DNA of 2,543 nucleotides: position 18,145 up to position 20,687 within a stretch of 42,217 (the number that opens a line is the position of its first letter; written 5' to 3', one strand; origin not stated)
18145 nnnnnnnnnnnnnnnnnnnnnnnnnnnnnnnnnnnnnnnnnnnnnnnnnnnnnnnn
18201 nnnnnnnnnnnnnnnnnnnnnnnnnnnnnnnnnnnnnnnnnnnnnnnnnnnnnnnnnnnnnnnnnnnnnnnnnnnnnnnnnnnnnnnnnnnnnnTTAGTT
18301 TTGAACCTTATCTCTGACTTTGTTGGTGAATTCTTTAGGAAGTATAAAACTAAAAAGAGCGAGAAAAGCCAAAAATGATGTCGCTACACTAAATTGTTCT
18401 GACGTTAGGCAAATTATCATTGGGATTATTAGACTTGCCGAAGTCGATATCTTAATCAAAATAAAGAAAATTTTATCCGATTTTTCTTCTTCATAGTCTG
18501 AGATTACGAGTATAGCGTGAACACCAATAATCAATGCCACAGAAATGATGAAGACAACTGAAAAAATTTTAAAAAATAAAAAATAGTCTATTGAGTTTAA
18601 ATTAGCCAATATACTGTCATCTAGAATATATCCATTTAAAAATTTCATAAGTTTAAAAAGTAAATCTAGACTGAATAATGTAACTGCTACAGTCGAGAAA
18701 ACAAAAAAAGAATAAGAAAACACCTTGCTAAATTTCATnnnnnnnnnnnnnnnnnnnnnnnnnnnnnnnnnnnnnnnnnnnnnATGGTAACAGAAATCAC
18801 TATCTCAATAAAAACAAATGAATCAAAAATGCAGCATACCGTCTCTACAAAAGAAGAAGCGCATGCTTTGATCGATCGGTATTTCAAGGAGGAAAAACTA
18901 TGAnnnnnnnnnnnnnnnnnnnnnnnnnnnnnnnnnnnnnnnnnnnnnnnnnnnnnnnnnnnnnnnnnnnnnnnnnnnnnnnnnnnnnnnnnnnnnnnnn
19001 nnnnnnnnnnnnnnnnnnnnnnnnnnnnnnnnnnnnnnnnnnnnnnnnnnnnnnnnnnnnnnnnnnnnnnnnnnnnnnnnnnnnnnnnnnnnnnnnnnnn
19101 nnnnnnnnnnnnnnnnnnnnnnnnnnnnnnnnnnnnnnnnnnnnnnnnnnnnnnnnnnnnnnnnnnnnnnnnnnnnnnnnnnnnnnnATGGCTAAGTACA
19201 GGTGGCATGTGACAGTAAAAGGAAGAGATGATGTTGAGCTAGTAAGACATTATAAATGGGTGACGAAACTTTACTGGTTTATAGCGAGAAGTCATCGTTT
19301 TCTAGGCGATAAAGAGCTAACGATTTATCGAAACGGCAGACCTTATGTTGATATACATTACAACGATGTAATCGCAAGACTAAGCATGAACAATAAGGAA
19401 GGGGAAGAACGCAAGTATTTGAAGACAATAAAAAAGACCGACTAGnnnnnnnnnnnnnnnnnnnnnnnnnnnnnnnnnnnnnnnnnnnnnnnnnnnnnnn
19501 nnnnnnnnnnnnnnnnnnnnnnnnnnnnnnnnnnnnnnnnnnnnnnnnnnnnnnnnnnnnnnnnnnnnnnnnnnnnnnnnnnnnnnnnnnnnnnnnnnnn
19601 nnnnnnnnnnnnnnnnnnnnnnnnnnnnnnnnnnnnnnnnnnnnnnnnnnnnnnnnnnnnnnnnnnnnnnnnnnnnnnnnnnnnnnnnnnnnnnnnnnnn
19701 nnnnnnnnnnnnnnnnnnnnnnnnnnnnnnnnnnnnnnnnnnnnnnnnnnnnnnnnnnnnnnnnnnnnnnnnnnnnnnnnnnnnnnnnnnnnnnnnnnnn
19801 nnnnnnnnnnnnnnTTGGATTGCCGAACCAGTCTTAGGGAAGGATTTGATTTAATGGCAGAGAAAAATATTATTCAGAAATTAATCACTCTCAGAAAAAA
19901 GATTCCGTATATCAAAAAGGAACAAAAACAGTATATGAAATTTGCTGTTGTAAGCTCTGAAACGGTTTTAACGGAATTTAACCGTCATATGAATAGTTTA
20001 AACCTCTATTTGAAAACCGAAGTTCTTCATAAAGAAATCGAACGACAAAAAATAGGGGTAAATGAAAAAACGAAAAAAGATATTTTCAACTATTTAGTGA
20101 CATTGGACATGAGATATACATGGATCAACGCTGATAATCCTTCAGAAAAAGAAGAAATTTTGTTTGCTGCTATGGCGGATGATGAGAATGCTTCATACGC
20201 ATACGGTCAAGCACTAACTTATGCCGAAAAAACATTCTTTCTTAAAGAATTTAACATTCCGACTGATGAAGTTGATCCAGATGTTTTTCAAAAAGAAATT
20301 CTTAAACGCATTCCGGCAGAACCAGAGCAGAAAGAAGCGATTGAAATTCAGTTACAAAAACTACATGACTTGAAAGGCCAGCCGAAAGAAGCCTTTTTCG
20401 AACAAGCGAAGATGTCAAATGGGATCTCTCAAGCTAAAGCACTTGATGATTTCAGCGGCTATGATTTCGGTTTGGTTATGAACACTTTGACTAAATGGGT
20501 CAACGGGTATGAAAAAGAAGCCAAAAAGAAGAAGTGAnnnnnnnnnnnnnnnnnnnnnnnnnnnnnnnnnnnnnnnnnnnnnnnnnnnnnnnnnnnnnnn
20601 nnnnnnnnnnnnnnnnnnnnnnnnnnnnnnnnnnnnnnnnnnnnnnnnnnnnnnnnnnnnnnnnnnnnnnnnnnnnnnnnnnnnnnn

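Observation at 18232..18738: Convergent, 3'-overlapping pair: strong-RBS 48-aa hydrophobic/Lys-tailed peptide versus an AT-rich opposite-strand membrane-protein moron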

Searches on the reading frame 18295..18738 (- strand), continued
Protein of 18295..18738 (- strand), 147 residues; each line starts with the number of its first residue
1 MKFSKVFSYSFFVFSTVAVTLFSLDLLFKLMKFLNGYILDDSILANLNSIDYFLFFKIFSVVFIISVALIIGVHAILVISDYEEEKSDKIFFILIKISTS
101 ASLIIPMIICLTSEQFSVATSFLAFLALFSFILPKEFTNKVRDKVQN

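Call 81: fold_search(model_id=the predicted structure, library=viral)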
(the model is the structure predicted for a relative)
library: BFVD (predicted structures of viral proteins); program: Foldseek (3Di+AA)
matches with E <= 10: 97; with E <= 0.001: 0
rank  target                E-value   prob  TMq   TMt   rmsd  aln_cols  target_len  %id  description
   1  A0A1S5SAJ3            3.3e-02  0.91  0.37  0.35  11.4       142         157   25  (no name in the UniProt tables at hand)
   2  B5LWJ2                7.9e-01  0.16  0.27  0.35  10.9        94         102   19  Uncharacterized protein [Feldmannia species virus]
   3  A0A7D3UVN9            1.1e+00  0.41  0.25  0.31  11.3        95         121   16  (no name in the UniProt tables at hand)
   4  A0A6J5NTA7            1.5e+00  0.20  0.24  0.31  10.4        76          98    9  Uncharacterized protein [uncultured Caudovirales phage]
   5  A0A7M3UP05            2.0e+00  0.38  0.32  0.56  11.3        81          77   18  Uncharacterized protein [Pyramimonas orientalis virus]
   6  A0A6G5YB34            2.0e+00  0.18  0.28  0.44   7.1        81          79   20  (no name in the UniProt tables at hand)
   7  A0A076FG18            2.0e+00  0.11  0.20  0.27  11.2        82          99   22  Transmembrane protein [Aureococcus anophagefferens virus]
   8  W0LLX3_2              2.2e+00  0.12  0.21  0.05   9.5        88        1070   11  Genome polyprotein (Fragment) [Dengue virus type 4]
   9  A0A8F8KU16            2.3e+00  0.23  0.33  0.24  12.0        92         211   15  Transmembrane protein [Clandestinovirus]
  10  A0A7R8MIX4            2.3e+00  0.12  0.25  0.22  14.2        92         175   20  (no name in the UniProt tables at hand)
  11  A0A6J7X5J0            2.5e+00  0.11  0.21  0.25  11.0        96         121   17  Uncharacterized protein [uncultured Caudovirales phage]
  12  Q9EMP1                2.5e+00  0.09  0.20  0.23   8.8        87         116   20  AMV158 [Amsacta moorei entomopoxvirus]
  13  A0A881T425            2.6e+00  0.16  0.28  0.45   9.6        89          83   16  (no name in the UniProt tables at hand)
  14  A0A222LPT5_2          3.0e+00  0.12  0.20  0.05   9.6        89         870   11  Genome polyprotein (Fragment) [West Nile virus]
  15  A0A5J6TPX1            3.2e+00  0.08  0.22  0.27  13.1        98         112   11  (no name in the UniProt tables at hand)
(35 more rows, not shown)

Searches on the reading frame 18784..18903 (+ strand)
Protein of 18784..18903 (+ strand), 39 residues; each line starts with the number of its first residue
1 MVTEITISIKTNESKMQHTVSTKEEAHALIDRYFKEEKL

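Call 6: search_protein_families(library=pfam, proteins=[window:18784-18903:+], max_evalue=1)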
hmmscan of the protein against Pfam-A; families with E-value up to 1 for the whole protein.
window:18784-18903:+ (39 aa): 1 family
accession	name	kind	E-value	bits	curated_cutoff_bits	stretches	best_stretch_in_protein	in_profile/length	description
PF08651.15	DASH_Duo1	-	0.066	13.5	25.4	1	2-34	16-48/74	DASH complex subunit Duo1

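Call 7: search_protein_families(library=phrogs, proteins=[window:18784-18903:+], max_evalue=1)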
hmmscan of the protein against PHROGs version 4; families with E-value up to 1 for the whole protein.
window:18784-18903:+ (39 aa): 1 family
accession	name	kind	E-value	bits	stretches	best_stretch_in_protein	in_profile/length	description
phrog_27551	-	unknown function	0.024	15.5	1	16-38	48-70/71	-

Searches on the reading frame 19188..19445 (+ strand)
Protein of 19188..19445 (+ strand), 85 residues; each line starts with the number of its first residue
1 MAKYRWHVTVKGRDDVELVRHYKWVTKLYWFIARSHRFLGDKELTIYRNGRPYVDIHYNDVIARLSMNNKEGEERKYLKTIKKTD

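Call 6: search_protein_families(library=pfam, proteins=[window:19188-19445:+], max_evalue=1)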
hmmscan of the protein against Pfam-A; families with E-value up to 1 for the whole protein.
window:19188-19445:+ (85 aa): 0 families

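Call 7: search_protein_families(library=phrogs, proteins=[window:19188-19445:+], max_evalue=1)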
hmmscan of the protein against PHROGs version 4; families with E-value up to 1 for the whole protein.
window:19188-19445:+ (85 aa): 2 families
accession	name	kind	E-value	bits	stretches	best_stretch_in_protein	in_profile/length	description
phrog_9484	-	unknown function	1.1e-16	61.8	1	1-82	1-81/93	-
phrog_24398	-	unknown function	6.6e-06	27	1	40-79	3-42/57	-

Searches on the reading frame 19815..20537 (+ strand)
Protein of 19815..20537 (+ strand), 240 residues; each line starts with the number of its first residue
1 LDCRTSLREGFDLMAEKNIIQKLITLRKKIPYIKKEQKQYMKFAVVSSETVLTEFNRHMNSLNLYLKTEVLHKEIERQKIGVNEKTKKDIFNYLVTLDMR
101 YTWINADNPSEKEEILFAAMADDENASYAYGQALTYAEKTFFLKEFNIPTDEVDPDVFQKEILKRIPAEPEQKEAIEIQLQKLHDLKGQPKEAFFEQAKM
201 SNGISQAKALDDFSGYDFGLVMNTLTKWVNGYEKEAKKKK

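Call 94: search_protein_families(library=pfam, proteins=[window:19815-20537:+], max_evalue=0.001)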
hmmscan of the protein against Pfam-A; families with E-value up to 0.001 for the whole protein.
window:19815-20537:+ (240 aa): 1 family
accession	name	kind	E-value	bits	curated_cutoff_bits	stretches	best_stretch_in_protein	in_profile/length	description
PF04404.17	ERF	-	1.5e-13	51.5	25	1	20-159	2-128/153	ERF superfamily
